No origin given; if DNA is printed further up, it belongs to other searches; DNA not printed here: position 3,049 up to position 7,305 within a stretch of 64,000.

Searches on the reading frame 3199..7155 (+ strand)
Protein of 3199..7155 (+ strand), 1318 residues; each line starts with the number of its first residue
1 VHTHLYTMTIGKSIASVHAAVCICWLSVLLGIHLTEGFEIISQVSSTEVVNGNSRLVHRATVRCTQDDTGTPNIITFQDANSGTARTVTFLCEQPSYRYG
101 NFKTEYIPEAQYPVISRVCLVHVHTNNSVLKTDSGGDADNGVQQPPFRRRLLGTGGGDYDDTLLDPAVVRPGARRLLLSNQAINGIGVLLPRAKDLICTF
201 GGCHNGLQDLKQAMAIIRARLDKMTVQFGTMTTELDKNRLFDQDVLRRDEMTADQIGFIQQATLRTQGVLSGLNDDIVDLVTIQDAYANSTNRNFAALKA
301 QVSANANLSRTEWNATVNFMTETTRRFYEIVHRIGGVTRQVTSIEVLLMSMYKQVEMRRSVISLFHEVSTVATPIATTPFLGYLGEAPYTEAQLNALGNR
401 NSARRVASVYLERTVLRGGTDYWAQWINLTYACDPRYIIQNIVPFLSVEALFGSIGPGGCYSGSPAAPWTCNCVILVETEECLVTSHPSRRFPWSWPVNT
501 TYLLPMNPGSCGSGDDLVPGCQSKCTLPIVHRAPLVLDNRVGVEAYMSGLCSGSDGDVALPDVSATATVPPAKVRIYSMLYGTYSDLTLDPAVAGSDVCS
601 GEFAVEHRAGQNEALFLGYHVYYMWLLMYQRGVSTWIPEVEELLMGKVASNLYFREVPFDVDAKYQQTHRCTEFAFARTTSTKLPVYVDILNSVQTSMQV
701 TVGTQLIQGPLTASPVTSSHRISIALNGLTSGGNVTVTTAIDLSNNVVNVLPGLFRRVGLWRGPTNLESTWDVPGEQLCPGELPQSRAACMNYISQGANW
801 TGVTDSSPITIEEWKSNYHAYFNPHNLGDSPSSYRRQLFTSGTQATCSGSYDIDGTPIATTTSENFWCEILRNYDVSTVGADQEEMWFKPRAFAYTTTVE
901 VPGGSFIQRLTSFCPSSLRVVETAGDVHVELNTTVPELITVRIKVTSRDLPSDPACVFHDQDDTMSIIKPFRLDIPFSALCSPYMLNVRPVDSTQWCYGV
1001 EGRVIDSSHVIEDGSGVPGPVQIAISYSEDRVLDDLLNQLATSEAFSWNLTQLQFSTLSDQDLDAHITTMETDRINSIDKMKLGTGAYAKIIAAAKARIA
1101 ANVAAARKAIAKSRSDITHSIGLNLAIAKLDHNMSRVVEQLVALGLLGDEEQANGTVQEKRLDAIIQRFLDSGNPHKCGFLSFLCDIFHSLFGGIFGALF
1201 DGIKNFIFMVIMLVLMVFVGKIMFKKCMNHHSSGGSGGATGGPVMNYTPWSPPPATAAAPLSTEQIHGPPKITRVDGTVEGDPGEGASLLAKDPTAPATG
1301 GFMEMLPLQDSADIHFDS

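Call 7: search_protein_families(library=pfam, proteins=[window:3199-7155:+], max_evalue=0.01)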
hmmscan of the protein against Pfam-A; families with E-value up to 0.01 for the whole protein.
window:3199-7155:+ (1318 aa): 1 family
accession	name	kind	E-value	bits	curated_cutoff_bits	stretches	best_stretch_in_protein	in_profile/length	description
PF21659.2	Flavi_E_stem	-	0.009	16.8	27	0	1179-1220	32-72/95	Flavivirus envelope glycoprotein E, stem/anchor domain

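Call 33: search_solved_structures(query=window:3220-7155:+, max_evalue=1)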
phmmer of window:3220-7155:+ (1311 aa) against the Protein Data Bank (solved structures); distinct sequences matched with E-value up to 1: 1.
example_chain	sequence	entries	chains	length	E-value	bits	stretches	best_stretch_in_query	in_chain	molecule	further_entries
3j1s_L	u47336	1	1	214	0.61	10.9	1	863-956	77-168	A20 light chain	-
